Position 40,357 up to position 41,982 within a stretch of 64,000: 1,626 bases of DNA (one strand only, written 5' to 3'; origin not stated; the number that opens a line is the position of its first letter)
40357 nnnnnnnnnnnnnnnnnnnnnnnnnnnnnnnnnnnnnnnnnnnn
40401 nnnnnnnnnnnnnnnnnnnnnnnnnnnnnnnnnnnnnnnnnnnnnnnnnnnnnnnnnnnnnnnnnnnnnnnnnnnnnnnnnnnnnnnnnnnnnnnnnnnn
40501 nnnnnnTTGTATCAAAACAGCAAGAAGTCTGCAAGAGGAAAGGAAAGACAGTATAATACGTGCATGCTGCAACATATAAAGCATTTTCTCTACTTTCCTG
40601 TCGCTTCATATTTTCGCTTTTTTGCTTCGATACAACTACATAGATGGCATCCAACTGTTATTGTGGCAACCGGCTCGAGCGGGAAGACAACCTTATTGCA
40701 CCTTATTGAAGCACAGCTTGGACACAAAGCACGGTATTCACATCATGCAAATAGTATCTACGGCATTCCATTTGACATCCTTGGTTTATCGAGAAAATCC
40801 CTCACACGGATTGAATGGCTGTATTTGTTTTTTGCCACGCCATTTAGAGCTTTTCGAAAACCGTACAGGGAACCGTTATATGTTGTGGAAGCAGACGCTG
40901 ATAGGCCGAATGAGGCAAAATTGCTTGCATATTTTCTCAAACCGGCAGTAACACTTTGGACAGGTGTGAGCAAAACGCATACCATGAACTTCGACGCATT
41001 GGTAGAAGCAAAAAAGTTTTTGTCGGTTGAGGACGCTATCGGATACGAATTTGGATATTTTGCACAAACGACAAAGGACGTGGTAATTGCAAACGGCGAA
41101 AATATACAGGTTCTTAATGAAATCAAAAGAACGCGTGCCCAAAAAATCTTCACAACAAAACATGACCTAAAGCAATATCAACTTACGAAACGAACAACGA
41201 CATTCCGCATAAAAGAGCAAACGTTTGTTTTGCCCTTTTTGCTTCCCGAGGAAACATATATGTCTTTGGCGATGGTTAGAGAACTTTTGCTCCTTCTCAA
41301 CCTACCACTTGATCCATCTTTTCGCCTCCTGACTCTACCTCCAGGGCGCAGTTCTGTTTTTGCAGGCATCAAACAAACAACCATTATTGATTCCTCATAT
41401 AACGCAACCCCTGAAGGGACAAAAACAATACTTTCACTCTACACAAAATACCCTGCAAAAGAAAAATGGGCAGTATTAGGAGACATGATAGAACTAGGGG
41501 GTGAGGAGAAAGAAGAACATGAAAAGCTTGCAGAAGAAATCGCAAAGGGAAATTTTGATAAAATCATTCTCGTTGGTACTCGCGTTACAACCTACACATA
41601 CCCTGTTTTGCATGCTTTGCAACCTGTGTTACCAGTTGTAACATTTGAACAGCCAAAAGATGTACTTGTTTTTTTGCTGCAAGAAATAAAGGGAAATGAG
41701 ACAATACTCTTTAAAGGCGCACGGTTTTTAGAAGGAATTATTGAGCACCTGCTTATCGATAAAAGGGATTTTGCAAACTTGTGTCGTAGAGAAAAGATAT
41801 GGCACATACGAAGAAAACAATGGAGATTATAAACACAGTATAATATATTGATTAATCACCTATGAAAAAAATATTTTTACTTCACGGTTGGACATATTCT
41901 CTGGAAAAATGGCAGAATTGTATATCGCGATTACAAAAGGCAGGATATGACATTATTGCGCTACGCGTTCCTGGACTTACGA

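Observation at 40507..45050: S10 operon split: a four-gene plus-strand cell-wall cassette sits between rpsJ and rplC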

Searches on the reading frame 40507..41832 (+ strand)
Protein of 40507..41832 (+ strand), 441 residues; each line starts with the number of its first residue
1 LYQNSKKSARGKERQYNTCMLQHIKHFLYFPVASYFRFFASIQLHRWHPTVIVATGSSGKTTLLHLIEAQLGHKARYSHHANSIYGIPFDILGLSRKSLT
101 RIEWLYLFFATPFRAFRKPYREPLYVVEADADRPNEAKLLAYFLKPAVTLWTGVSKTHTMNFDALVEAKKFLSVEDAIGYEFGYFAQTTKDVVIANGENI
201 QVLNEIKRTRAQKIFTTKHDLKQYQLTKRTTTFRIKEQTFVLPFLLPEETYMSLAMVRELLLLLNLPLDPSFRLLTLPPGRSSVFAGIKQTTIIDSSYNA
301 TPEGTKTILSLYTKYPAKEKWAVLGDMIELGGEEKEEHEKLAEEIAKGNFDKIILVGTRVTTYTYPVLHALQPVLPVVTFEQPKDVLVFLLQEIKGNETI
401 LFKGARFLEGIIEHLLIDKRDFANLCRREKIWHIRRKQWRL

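Call 3: search_protein_families(library=pfam, proteins=[window:40507-41832:+], max_evalue=0.01)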
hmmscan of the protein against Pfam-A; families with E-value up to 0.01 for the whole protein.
window:40507-41832:+ (441 aa): 2 families
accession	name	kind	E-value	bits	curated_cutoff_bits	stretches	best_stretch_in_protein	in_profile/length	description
PF02875.26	Mur_ligase_C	-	5.9e-13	50.2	28.4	1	280-406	1-127/127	Mur ligase, glutamate ligase domain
PF08245.18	Mur_ligase_M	-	0.0014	19.1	24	1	55-164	2-98/200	Mur ligase middle domain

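Call 4: search_protein_families(library=ncbifam, proteins=[window:40507-41832:+], max_evalue=0.01)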
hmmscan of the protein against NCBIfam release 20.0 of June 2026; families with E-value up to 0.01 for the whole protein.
window:40507-41832:+ (441 aa): 6 families
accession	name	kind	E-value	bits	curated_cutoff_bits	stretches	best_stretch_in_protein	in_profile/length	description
TIGR01143.1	murF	subfamily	7.1e-36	124.1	288.6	2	117-408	121-409/418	UDP-N-acetylmuramoyl-tripeptide--D-alanyl-D-alanine ligase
NF008896.0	PRK11929.1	equivalog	4.8e-23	80.9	1023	2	275-415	818-956/965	bifunctional UDP-N-acetylmuramoyl-L-alanyl-D-glutamate--2,6-diaminopimelate ligase MurE/UDP-N-acetylmuramoyl-tripeptide--D-alanyl-D-alanine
NF008897.0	PRK11930.1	equivalog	1.9e-16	59.3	804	1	124-409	161-445/822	bifunctional UDP-N-acetylmuramoyl-tripeptide:D-alanyl-D-alanine ligase/alanine racemase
NF010693.0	PRK14093.1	equivalog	1.6e-10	40.3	544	1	289-359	337-410/479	UDP-N-acetylmuramoylalanyl-D-glutamyl-2,6-diaminopimelate--D-alanyl-D-alanine ligase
NF008041.0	PRK10773.1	equivalog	1.3e-06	27.5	551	1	279-359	315-394/453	UDP-N-acetylmuramoyl-tripeptide--D-alanyl-D-alanine ligase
TIGR01087.1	murD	equivalog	0.00038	19.7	211.95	0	30-73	88-128/441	UDP-N-acetylmuramoyl-L-alanine--D-glutamate ligase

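Call 8: find_encoding_contigs(protein=window:40564-41832:+, flank=10000, max_places=6)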
Protein window:40564-41832:+ (422 aa): 1 contig read that carries it; 1 place shown.
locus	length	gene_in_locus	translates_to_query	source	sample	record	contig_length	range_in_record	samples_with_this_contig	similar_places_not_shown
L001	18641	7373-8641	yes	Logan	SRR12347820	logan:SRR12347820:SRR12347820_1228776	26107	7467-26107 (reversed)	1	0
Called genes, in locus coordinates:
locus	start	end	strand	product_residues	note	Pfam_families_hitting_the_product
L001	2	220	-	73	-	?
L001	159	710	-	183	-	PF00347:Ribosomal_L6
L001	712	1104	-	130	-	PF00410:Ribosomal_S8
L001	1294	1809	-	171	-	PF00281:Ribosomal_L5, PF00673:Ribosomal_L5_C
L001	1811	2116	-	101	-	PF00467:KOW, PF17136:ribosomal_L24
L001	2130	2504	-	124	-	PF00238:Ribosomal_L14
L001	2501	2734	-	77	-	PF00366:Ribosomal_S17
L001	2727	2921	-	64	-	PF00831:Ribosomal_L29 (weak)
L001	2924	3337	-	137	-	PF00252:Ribosomal_L16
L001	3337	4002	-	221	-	PF07650:KH_2, PF00189:Ribosomal_S3_C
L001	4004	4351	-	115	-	PF00237:Ribosomal_L22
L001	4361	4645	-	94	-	PF00203:Ribosomal_S19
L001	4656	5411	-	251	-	PF00181:Ribosomal_L2_N, PF03947:Ribosomal_L2_C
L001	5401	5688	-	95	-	PF00276:Ribosomal_L23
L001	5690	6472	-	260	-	PF00573:Ribosomal_L4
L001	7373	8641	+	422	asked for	PF02875:Mur_ligase_C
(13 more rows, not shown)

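Call 12: find_homologous_proteins(query=window:40564-41832:+, max_evalue=0.00001)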
Query window:40564-41832:+ (422 aa): 2072 proteins with E <= 0.00001 among 7135 candidates; the best 120 are listed.
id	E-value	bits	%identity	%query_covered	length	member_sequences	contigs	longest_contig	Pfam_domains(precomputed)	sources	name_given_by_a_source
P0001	7.7e-282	952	100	100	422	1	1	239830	PF02875.27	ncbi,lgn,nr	ncbi:MAG TPA: cyanophycin synthetase [Patescibacteria group bacterium]|nr:cyanophycin synthetase [Pa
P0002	3.7e-156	538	59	100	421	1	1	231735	PF02875.27,PF08245.19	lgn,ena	-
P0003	3.1e-155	535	58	100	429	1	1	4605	PF02875.27,PF08245.19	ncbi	-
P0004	3.3e-155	535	58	100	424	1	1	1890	PF02875.27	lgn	-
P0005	9.0e-155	534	60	100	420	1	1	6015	PF02875.27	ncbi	-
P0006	1.7e-154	533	58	99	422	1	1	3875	PF02875.27,PF08245.19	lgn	-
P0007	7.3e-154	531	56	100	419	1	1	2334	PF02875.27,PF08245.19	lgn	-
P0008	2.9e-153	529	57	100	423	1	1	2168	PF02875.27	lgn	-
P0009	1.7e-152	526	57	100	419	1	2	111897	PF02875.27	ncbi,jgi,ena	-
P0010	2.1e-152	526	56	100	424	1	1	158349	PF02875.27,PF08245.19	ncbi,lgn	-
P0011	4.0e-152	525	56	100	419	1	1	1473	PF02875.27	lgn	-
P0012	5.5e-152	524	57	100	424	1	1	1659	PF02875.27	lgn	-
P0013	2.9e-151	522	58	100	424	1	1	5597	PF02875.27,PF08245.19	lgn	-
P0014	2.9e-151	522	58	99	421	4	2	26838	PF02875.27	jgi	-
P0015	4.8e-151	521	57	100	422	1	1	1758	PF02875.27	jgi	jgi:UDP-N-acetylmuramoyl-tripeptide--D-alanyl-D-alanine ligase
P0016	6.6e-151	521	58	100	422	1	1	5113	PF02875.27,PF08245.19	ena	-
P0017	1.1e-150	520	55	100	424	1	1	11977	PF02875.27,PF08245.19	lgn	-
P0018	1.3e-150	520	55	100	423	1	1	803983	PF02875.27,PF08245.19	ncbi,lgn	-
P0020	1.9e-150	519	56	100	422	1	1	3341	PF02875.27,PF08245.19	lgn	-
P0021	4.1e-150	518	57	100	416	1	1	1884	PF02875.27,PF08245.19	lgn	-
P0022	8.5e-150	517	56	99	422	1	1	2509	PF02875.27,PF08245.19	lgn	-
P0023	9.3e-150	517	55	100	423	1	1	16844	PF02875.27,PF08245.19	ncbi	-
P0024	1.2e-149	517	57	100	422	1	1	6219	PF02875.27,PF08245.19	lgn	-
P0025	3.2e-149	515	58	100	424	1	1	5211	PF02875.27,PF08245.19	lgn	-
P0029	5.5e-149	515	57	100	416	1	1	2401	PF02875.27,PF08245.19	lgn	-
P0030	5.5e-149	515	56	100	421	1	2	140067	PF02875.27,PF08245.19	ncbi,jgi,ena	-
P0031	6.0e-149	514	55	100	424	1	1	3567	PF02875.27,PF08245.19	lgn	-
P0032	7.9e-149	514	58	98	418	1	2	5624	PF02875.27,PF08245.19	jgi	jgi:UDP-N-acetylmuramyl pentapeptide synthase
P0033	1.4e-148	513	58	100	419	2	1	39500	PF02875.27,PF08245.19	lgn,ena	-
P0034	1.5e-148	513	57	100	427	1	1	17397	PF02875.27,PF08245.19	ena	-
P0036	1.7e-148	513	56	100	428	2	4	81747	PF02875.27,PF08245.19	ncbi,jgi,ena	-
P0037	1.8e-148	513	56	100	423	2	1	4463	PF02875.27,PF08245.19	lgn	-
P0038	2.1e-148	513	56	100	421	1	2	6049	PF02875.27,PF08245.19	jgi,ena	-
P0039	2.7e-148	512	54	100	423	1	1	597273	PF02875.27,PF08245.19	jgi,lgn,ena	-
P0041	3.3e-148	512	56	100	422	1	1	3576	PF02875.27,PF08245.19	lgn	-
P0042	3.5e-148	512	55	100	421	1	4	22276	PF02875.27,PF08245.19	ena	-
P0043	4.1e-148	512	56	100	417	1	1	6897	PF02875.27,PF08245.19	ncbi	-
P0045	9.3e-148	510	57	100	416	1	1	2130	PF02875.27,PF08245.19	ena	-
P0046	1.1e-147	510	57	100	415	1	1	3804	PF02875.27,PF08245.19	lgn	-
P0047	1.2e-147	510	56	100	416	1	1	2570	PF02875.27,PF08245.19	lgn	-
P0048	1.3e-147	510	55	100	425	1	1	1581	PF02875.27,PF08245.19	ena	-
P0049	1.3e-147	510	55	100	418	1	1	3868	PF02875.27,PF08245.19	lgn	-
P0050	1.3e-147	510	58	100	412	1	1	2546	PF02875.27,PF08245.19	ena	-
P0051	1.5e-147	510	57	100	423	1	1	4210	PF02875.27,PF08245.19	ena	-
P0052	1.6e-147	510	57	100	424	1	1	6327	PF02875.27,PF08245.19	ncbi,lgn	-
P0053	1.9e-147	509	56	100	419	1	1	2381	PF02875.27,PF08245.19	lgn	-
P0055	3.0e-147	509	54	100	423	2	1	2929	PF02875.27,PF08245.19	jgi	jgi:UDP-N-acetylmuramoyl-tripeptide--D-alanyl-D-alanine ligase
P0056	3.0e-147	509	56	100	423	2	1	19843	PF02875.27,PF08245.19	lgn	-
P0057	3.2e-147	509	56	100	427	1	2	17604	PF02875.27,PF08245.19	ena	-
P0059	4.5e-147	508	56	100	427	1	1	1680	PF02875.27,PF08245.19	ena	-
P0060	6.2e-147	508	56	100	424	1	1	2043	PF02875.27,PF08245.19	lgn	-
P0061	7.2e-147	508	55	100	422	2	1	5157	PF02875.27,PF08245.19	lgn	-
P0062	7.6e-147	507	54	100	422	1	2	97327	PF02875.27,PF08245.19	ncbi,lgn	-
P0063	8.0e-147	507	55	100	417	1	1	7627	PF02875.27,PF08245.19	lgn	-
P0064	8.0e-147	507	56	100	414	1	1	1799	PF02875.27,PF08245.19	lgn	-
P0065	1.0e-146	507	57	100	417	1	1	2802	PF02875.27,PF08245.19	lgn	-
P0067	1.4e-146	507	54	100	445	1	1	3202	PF02875.27,PF08245.19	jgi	-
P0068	1.5e-146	507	54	100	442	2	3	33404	PF02875.27,PF08245.19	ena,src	-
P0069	1.6e-146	506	54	100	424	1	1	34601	PF02875.27,PF08245.19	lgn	-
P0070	1.6e-146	506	55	100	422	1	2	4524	PF02875.27,PF08245.19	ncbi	-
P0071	1.7e-146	506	55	100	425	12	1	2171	PF02875.27,PF08245.19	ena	-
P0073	2.9e-146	506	56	100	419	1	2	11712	PF02875.27,PF08245.19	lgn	-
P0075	3.9e-146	505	57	100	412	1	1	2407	PF02875.27,PF08245.19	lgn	-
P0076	5.7e-146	505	55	100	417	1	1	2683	PF02875.27,PF08245.19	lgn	-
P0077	5.8e-146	505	55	100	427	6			PF02875.27,PF08245.19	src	-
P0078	5.8e-146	505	56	100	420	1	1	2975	PF02875.27,PF08245.19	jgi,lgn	-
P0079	6.1e-146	505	57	100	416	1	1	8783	PF02875.27,PF08245.19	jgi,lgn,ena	-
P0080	6.9e-146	504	56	100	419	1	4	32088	PF02875.27,PF08245.19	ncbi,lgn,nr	ncbi:MAG: hypothetical protein HYW62_00080 [Candidatus Levybacteria bacterium]|nr:hypothetical prote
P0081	9.3e-146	504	54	100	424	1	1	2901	PF02875.27,PF08245.19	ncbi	-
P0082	9.4e-146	504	56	100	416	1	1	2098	PF02875.27,PF08245.19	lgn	-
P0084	1.1e-145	504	55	100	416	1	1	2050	PF02875.27,PF08245.19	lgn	-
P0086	1.2e-145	503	54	100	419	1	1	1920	PF02875.27,PF08245.19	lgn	-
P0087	1.3e-145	503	55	100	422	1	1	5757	PF02875.27,PF08245.19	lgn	-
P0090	1.8e-145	503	54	100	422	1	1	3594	PF02875.27,PF08245.19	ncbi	ncbi:MAG: glutamate ligase domain-containing protein [Candidatus Levyibacteriota bacterium]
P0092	2.1e-145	503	53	100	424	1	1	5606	PF02875.27,PF08245.19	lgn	-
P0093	2.3e-145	503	55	100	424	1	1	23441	PF02875.27,PF08245.19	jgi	jgi:UDP-N-acetylmuramoyl-tripeptide--D-alanyl-D-alanine ligase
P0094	4.0e-145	502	53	100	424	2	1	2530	PF02875.27,PF08245.19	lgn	-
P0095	4.1e-145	502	54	100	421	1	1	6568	PF02875.27,PF08245.19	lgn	-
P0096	4.1e-145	502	53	100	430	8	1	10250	PF02875.27,PF08245.19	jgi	-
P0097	4.6e-145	502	56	100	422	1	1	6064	PF02875.27,PF08245.19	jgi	-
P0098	5.5e-145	501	56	100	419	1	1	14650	PF02875.27,PF08245.19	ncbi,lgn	-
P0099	6.9e-145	501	54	100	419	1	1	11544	PF02875.27,PF08245.19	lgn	-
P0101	9.6e-145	501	55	100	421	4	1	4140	PF02875.27,PF08245.19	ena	-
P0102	1.1e-144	500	55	100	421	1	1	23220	PF02875.27,PF08245.19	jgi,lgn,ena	-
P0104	1.4e-144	500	55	100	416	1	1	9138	PF02875.27,PF08245.19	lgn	-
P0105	1.6e-144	500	54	100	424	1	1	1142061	PF02875.27,PF08245.19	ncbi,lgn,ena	-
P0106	1.6e-144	500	54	100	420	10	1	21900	PF02875.27,PF08245.19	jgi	jgi:UDP-N-acetylmuramoyl-tripeptide--D-alanyl-D-alanine ligase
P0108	1.7e-144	500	56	99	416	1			PF02875.27,PF08245.19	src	-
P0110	2.2e-144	499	53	100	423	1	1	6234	PF02875.27,PF08245.19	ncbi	-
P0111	2.4e-144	499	56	100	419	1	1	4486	PF02875.27,PF08245.19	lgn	-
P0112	2.5e-144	499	54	100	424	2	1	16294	PF02875.27,PF08245.19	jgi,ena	-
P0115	2.9e-144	499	52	100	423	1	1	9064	PF02875.27,PF08245.19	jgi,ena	-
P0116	4.4e-144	498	53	100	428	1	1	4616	PF02875.27,PF08245.19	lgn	-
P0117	4.6e-144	498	56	100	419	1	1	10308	PF02875.27,PF08245.19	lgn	-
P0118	5.5e-144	498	55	100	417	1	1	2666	PF02875.27,PF08245.19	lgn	-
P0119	7.0e-144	498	52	100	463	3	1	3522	PF02875.27,PF08245.19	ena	-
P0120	7.7e-144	498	53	100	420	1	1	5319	PF02875.27,PF08245.19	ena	-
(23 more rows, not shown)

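Call 13: find_encoding_contigs(protein=P0002, flank=10000, max_places=2)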
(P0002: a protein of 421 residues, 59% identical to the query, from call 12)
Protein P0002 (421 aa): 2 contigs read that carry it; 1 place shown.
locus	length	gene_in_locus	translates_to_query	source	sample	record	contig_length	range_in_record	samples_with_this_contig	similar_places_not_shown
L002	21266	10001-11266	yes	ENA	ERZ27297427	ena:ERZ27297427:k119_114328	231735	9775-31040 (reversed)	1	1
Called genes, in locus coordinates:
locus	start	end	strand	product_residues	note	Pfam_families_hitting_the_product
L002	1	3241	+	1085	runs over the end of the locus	PF00404:Dockerin_1 (faint)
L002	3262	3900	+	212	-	-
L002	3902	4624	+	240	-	PF00963:Cohesin (weak)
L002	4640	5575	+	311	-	PF02899:Phage_int_SAM_1, PF13102:Phage_int_SAM_5, PF13495:Phage_int_SAM_4 (weak), PF00589:Phage_integrase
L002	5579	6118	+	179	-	-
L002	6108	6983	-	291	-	PF01261:AP_endonuc_2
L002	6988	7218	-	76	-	-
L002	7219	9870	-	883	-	PF00521:DNA_topoisoIV, PF03989:DNA_gyraseA_C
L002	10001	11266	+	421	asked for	PF08245:Mur_ligase_M (faint), PF02875:Mur_ligase_C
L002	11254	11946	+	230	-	PF00561:Abhydrolase_1, PF12146:Hydrolase_4, PF12695:Abhydrolase_5 (faint), PF12697:Abhydrolase_6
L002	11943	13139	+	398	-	PF00266:Aminotran_5 (weak), PF01041:DegT_DnrJ_EryC1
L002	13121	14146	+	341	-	PF02388:FemAB, PF13480:Acetyltransf_6, PF02388:FemAB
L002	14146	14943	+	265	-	PF01177:Asp_Glu_race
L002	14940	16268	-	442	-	PF21799:MurD-like_N, PF08245:Mur_ligase_M, PF02875:Mur_ligase_C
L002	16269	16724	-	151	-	PF00293:NUDIX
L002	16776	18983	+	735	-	PF00982:Glyco_transf_20, PF08282:Hydrolase_3 (faint), PF02358:Trehalose_PPase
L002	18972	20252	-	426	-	PF01225:Mur_ligase, PF08245:Mur_ligase_M, PF02875:Mur_ligase_C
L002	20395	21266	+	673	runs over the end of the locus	-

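Call 14: find_encoding_contigs(protein=P0105, flank=10000, max_places=2)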
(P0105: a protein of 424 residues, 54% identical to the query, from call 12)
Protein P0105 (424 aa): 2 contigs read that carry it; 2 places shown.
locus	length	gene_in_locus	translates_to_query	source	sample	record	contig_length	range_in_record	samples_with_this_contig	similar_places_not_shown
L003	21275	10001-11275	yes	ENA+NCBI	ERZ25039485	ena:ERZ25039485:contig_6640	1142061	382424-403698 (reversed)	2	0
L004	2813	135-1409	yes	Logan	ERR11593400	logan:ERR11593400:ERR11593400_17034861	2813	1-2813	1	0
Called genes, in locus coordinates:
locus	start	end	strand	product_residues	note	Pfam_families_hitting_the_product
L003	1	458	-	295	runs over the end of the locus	PF03462:PCRF, PF00472:RF-1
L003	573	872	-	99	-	PF01197:Ribosomal_L31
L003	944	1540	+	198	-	-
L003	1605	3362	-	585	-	PF00664:ABC_membrane, PF00005:ABC_tran, PF02463:SMC_N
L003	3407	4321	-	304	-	PF00892:EamA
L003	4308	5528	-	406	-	PF00152:tRNA-synt_2, PF13393:tRNA-synt_His, PF00587:tRNA-synt_2b, PF13393:tRNA-synt_His, PF03129:HGTP_anticodon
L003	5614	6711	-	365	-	PF01321:Creatinase_N, PF00557:Peptidase_M24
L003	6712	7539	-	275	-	-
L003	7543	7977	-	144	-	-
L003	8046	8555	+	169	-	-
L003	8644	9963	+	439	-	PF00772:DnaB, PF13481:AAA_25, PF03796:DnaB_C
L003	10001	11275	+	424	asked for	PF08245:Mur_ligase_M (weak), PF02875:Mur_ligase_C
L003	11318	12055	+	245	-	PF00561:Abhydrolase_1, PF12146:Hydrolase_4, PF12697:Abhydrolase_6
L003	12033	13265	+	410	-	PF01041:DegT_DnrJ_EryC1, PF00266:Aminotran_5 (weak), PF01041:DegT_DnrJ_EryC1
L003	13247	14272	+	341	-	PF02388:FemAB, PF13480:Acetyltransf_6, PF02388:FemAB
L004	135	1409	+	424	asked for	PF08245:Mur_ligase_M (weak), PF02875:Mur_ligase_C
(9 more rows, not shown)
